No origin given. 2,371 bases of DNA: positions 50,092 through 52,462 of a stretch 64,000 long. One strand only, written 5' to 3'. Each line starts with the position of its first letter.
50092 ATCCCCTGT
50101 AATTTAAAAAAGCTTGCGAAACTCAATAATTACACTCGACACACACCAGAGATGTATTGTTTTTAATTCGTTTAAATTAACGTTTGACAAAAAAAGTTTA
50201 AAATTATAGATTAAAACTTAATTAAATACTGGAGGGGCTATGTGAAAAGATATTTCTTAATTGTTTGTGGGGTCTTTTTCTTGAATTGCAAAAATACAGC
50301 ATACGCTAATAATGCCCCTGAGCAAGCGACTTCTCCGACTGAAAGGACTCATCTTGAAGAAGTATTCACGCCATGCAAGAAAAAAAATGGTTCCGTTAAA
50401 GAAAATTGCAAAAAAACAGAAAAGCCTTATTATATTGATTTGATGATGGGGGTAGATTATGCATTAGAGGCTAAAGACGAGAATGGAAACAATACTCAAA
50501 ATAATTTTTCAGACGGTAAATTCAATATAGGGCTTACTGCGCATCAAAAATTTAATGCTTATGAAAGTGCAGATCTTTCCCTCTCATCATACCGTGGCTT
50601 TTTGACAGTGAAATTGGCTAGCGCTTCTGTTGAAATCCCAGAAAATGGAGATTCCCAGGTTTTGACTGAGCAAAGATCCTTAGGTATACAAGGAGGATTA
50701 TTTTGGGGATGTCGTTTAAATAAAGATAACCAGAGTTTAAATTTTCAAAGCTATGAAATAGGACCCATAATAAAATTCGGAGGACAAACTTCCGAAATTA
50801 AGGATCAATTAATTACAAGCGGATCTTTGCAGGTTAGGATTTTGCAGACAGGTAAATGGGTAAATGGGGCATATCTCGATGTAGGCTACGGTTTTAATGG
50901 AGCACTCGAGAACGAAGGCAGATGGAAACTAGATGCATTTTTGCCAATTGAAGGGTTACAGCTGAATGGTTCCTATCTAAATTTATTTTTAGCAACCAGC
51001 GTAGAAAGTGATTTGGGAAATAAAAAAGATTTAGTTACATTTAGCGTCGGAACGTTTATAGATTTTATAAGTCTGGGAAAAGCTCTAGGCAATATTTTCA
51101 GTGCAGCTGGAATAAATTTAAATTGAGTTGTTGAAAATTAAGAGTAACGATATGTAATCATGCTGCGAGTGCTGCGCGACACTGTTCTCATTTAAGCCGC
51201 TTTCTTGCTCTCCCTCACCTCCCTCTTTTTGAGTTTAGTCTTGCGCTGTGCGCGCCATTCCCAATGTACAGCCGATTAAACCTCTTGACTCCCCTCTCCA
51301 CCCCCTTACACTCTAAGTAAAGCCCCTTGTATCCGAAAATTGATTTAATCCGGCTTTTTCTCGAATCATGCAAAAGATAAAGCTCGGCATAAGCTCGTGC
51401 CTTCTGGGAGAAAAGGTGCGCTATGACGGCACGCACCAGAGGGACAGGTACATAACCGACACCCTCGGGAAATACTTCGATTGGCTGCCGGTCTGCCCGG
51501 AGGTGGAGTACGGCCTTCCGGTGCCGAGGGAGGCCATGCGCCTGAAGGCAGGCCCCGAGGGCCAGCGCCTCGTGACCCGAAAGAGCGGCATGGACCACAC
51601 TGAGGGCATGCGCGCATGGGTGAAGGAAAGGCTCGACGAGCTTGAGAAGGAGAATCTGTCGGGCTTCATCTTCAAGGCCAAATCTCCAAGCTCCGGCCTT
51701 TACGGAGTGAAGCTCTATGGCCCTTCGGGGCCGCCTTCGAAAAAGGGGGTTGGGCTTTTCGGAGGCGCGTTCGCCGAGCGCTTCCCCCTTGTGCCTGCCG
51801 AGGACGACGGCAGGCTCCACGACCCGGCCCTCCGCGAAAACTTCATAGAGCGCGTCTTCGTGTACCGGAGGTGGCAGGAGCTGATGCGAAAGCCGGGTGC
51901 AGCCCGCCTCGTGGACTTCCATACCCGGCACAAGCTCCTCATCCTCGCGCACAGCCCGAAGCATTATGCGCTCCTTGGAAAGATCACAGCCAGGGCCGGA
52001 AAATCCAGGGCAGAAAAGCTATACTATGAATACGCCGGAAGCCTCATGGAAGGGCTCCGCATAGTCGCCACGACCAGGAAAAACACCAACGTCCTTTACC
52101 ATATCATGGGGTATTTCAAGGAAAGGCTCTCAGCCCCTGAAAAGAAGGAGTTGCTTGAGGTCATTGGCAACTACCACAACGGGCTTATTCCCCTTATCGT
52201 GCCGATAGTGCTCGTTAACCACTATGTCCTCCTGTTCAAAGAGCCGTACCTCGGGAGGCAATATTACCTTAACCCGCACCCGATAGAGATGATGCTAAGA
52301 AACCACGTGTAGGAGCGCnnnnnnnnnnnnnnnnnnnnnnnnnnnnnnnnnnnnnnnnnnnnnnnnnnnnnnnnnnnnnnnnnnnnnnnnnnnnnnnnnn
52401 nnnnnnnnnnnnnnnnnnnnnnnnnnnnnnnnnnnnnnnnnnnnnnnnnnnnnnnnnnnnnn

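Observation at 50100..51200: Low-GC foreign island encoding a lipoprotein, adjacent to a REP/RAYT element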

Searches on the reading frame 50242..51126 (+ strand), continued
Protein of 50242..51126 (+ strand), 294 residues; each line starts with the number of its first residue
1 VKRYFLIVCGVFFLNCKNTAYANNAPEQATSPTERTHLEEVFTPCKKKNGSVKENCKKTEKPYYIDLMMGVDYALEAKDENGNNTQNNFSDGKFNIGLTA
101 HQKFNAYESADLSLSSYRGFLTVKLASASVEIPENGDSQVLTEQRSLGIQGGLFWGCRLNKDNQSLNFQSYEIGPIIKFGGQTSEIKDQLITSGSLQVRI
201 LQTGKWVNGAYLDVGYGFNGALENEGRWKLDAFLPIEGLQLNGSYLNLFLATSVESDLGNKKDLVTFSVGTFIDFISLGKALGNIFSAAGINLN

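Call 64: fold_search(model_id=the predicted structure, library=viral)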
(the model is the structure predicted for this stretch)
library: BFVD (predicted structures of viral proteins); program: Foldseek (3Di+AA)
matches with E <= 10: 382; with E <= 0.001: 0
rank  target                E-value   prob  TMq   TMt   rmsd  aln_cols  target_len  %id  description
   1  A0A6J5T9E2            1.2e-03  0.97  0.30  0.30  18.1       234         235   10  Outer membrane protein beta-barrel [uncultured Caudovirales phage]
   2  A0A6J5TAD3            2.3e-03  1.00  0.38  0.45   7.2       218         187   13  Porin domain-containing protein [uncultured Caudovirales phage]
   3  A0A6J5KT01            4.6e-03  1.00  0.43  0.52   6.5       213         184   10  Uncharacterized protein [uncultured Caudovirales phage]
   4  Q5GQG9                5.7e-03  0.91  0.28  0.26  11.6       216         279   11  Putative S-layer protein [Synechococcus phage S-PM2]
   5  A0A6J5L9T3            6.4e-03  0.91  0.33  0.16  11.9       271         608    6  Autotransporter beta-domain containing protein [uncultured Caudovirales phage]
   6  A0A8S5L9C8            9.7e-03  0.96  0.33  0.39   9.2       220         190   12  Outer membrane protein [Myoviridae sp. ctPuP5]
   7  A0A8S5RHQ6            9.7e-03  0.84  0.25  0.20  16.9       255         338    8  OmpA-like domain-containing protein [virus sp. ctML55]
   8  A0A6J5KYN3            1.1e-02  0.44  0.23  0.22  21.1       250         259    9  Major outer membrane, Legionella pneumophila [uncultured Caudovirales phage]
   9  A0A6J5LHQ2            1.2e-02  0.99  0.38  0.45   7.7       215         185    7  Uncharacterized protein [uncultured Caudovirales phage]
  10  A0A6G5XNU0            1.7e-02  0.57  0.23  0.20  10.3       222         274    6  (no name in the UniProt tables at hand)
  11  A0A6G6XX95            1.9e-02  0.99  0.32  0.41   7.6       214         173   11  (no name in the UniProt tables at hand)
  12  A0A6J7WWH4            1.9e-02  0.95  0.36  0.44   7.6       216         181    9  Uncharacterized protein [uncultured Caudovirales phage]
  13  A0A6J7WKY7            2.2e-02  0.99  0.41  0.50   6.7       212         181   10  Uncharacterized protein [uncultured Caudovirales phage]
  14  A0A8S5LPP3            3.0e-02  0.84  0.32  0.24  19.0       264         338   10  Outer membrane protein [Myoviridae sp. ct0f722]
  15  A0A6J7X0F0            3.1e-02  0.92  0.38  0.41   7.1       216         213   11  Uncharacterized protein [uncultured Caudovirales phage]
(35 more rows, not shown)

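Call 74: list_cluster_members(proteins=[P0002, P0003, P0004, P0005, P0006, P0007, P0008, P0009, P0010, P0014])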
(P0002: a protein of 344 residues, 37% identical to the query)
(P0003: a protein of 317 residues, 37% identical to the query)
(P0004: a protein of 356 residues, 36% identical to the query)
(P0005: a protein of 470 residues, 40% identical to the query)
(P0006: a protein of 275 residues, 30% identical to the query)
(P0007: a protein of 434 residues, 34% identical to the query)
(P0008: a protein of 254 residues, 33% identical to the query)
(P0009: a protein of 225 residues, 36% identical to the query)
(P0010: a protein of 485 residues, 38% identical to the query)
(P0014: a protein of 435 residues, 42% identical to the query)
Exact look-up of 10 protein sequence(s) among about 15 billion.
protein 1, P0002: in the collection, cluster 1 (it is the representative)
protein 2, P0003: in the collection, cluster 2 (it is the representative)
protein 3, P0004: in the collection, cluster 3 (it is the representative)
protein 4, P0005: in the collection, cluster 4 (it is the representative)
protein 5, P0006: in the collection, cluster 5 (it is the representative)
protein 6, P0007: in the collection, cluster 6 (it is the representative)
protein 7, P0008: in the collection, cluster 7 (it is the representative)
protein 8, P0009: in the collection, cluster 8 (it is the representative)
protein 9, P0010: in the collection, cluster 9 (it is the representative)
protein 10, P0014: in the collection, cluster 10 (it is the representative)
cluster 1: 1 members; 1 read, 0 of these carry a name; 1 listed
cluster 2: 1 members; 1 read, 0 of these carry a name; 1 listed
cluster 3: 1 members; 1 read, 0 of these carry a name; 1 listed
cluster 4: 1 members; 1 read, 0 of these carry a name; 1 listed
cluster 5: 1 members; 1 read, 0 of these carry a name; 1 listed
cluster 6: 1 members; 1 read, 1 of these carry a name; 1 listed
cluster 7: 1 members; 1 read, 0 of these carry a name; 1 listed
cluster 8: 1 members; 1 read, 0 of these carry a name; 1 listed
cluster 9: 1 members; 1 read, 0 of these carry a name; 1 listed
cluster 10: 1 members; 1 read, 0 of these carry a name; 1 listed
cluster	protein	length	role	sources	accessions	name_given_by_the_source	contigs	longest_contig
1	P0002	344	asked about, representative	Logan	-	-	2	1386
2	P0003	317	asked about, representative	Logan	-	-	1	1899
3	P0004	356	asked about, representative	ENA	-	-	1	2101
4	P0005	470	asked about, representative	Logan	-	-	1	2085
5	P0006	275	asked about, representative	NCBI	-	-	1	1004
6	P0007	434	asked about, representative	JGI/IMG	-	DNA uptake protein ComE-like DNA-binding protein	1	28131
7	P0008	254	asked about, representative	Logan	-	-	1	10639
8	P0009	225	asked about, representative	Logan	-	-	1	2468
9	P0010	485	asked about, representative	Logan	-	-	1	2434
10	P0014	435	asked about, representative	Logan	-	-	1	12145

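Call 75: search_protein_families(library=ncbifam, alignment_id=A1, max_evalue=0.1)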
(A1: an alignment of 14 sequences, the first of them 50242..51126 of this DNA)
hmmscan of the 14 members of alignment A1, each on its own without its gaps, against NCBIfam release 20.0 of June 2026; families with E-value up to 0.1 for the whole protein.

A. member 1, window:50242-51126:+ (294 aa): 0 families

B. families by the number of members that match (of 14 scanned): 11 families
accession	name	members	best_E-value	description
TIGR00868.1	hCaCC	1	7.6e-05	calcium-activated chloride channel protein 1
NF033930.1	pneumo_PspA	1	0.0036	pneumococcal surface protein A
NF041611.1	exoglucan_CbhB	1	0.0089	exoglucanase CbhB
NF010238.0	PRK13685.1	1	0.013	hypothetical protein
NF052344.1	slr1601_fam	1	0.015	slr1601 family putative cell division protein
NF003022.0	PRK03887.1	1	0.041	methylated-DNA--protein-cysteine methyltransferase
NF005002.0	PRK06392.1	1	0.049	homoserine dehydrogenase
NF041132.1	DNA_protcyst_Mta_Thcoc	1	0.052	methylated-DNA--protein-cysteine methyltransferase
NF050013.1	HpsJ_like_A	1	0.068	HpsJ-like protein, cyanoexosortase A-associated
NF045487.1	ASRP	1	0.078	archaea-specific SMC-related protein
NF010372.0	PRK13798.1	1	0.09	2-oxo-4-hydroxy-4-carboxy-5-ureidoimidazoline decarboxylase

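Call 76: find_encoding_contigs(protein=P0007, flank=8000, max_places=1)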
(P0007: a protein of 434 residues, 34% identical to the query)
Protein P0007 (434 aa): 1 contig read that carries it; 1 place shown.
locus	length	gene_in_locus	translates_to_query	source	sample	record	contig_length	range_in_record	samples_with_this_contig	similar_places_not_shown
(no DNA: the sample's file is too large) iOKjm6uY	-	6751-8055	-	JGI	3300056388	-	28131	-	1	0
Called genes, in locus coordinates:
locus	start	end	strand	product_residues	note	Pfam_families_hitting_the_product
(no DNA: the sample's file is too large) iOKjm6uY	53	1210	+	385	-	PF00989:PAS, PF08448:PAS_4, PF13426:PAS_9, PF00512:HisKA, PF02518:HATPase_c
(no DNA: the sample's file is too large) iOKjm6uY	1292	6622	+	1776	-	PF25023:TEN_YD-shell (weak), PF05593:RHS_repeat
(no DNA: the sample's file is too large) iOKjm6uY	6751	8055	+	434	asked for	PF12836:HHH_3 (faint)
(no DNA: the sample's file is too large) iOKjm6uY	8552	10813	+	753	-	PF01734:Patatin, PF05270:AbfB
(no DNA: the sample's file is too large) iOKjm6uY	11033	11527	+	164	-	PF07087:DUF1353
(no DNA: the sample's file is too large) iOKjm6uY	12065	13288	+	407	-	PF00656:Peptidase_C14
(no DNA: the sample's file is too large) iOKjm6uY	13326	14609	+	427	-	PF00656:Peptidase_C14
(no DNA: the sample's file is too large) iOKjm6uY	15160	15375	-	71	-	-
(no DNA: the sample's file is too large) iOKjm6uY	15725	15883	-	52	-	-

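Call 77: find_encoding_contigs(protein=P0014, flank=8000, max_places=1)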
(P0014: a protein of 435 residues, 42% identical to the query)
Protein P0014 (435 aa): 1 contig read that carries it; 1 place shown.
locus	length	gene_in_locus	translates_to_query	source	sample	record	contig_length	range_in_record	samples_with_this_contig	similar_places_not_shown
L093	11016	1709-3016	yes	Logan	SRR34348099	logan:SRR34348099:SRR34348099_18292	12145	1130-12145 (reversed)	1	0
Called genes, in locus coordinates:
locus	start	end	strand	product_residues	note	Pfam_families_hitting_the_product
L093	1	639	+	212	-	?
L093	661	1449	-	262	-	PF13489:Methyltransf_23 (faint), PF05401:NodS (weak), PF08241:Methyltransf_11, PF08242:Methyltransf_12, PF13649:Methyltransf_25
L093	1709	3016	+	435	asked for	-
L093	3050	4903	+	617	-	-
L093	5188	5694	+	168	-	PF00149:Metallophos, PF12850:Metallophos_2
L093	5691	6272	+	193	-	PF08534:Redoxin, PF00578:AhpC-TSA, PF00085:Thioredoxin (faint), PF13905:Thioredoxin_8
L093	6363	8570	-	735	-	PF07715:Plug, PF00593:TonB_dep_Rec_b-barrel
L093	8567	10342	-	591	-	PF00664:ABC_membrane, PF00005:ABC_tran, PF02463:SMC_N (weak)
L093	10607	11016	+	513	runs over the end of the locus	?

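Call 78: search_protein_families(library=pfam, proteins=[L092:975-2321:+, L092:2318-2995:+, L092:4078-4758:+, L092:5640-6665:+, L093:3050-4903:+, L090:1824-2084:+], max_evalue=0.01)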
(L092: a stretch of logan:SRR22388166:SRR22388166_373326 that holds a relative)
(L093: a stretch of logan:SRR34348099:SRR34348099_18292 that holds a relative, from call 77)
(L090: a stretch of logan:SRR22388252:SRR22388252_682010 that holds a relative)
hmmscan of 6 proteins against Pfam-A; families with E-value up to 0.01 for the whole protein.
L092:975-2321:+ (448 aa): 2 families
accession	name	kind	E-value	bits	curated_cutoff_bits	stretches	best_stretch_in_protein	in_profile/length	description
PF12822.12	ECF_trnsprt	-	0.0065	16.9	30.7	1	11-100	74-169/169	ECF transporter, substrate-specific component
PF23731.1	ARM_ECM29_C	-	0.0082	16.9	27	0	397-446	94-144/241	ECM29, C-terminal ARM-like repeats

L092:2318-2995:+ (225 aa): 0 families

L092:4078-4758:+ (226 aa): 1 family
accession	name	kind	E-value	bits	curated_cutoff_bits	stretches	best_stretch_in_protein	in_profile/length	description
PF05036.18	SPOR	-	6.7e-05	23.6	21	1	147-211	3-65/76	SPOR domain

L092:5640-6665:+ (341 aa): 1 family
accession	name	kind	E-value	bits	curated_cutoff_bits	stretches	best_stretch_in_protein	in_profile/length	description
PF00561.26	Abhydrolase_1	-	2.8e-05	24.3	25.8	1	32-170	2-126/245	alpha/beta hydrolase fold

L093:3050-4903:+ (617 aa): 1 family
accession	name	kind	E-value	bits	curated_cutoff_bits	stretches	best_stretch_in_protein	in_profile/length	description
PF12697.13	Abhydrolase_6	-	0.0029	18.7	26.3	1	433-570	51-157/217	Alpha/beta hydrolase family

L090:1824-2084:+ (87 aa): 0 families

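Call 81: search_dna_similar(query=window:50242-51126:+, collection=plasmids, mode=protein, max_evalue=0.001)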
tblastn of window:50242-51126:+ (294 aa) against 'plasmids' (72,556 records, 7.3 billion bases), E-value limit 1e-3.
No match.

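Call 82: search_dna_similar(query=window:50242-51126:+, collection=phages, mode=protein, max_evalue=0.001)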
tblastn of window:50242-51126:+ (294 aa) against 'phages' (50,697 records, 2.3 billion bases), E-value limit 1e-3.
No match.

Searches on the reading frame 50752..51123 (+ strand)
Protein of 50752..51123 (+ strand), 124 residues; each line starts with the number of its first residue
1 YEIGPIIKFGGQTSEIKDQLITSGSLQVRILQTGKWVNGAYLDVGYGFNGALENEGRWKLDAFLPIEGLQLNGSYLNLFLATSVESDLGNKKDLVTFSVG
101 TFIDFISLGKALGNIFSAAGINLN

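Call 86: find_homologous_proteins(query=A3, max_evalue=0.01)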
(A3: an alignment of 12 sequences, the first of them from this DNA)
Query A3 (12 sequences): 926 candidates shared short words with the query, none scored E <= 0.01.

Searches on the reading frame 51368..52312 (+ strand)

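Call 4: search_protein_families(library=pfam, proteins=[window:51368-52312:+], max_evalue=1)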
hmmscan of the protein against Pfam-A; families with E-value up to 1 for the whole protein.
window:51368-52312:+ (314 aa): 3 families
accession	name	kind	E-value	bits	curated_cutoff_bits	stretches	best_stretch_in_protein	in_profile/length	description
PF04463.17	2-thiour_desulf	-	1.5e-38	132.4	34.7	1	7-147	2-141/141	2-thiouracil desulfurase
PF08349.16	DUF1722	-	5.3e-38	130.3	22.5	1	189-305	1-117/117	Protein of unknown function (DUF1722)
PF06440.16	DNA_pol3_theta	-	0.12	12.5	34.6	0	134-173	25-65/70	DNA polymerase III, theta subunit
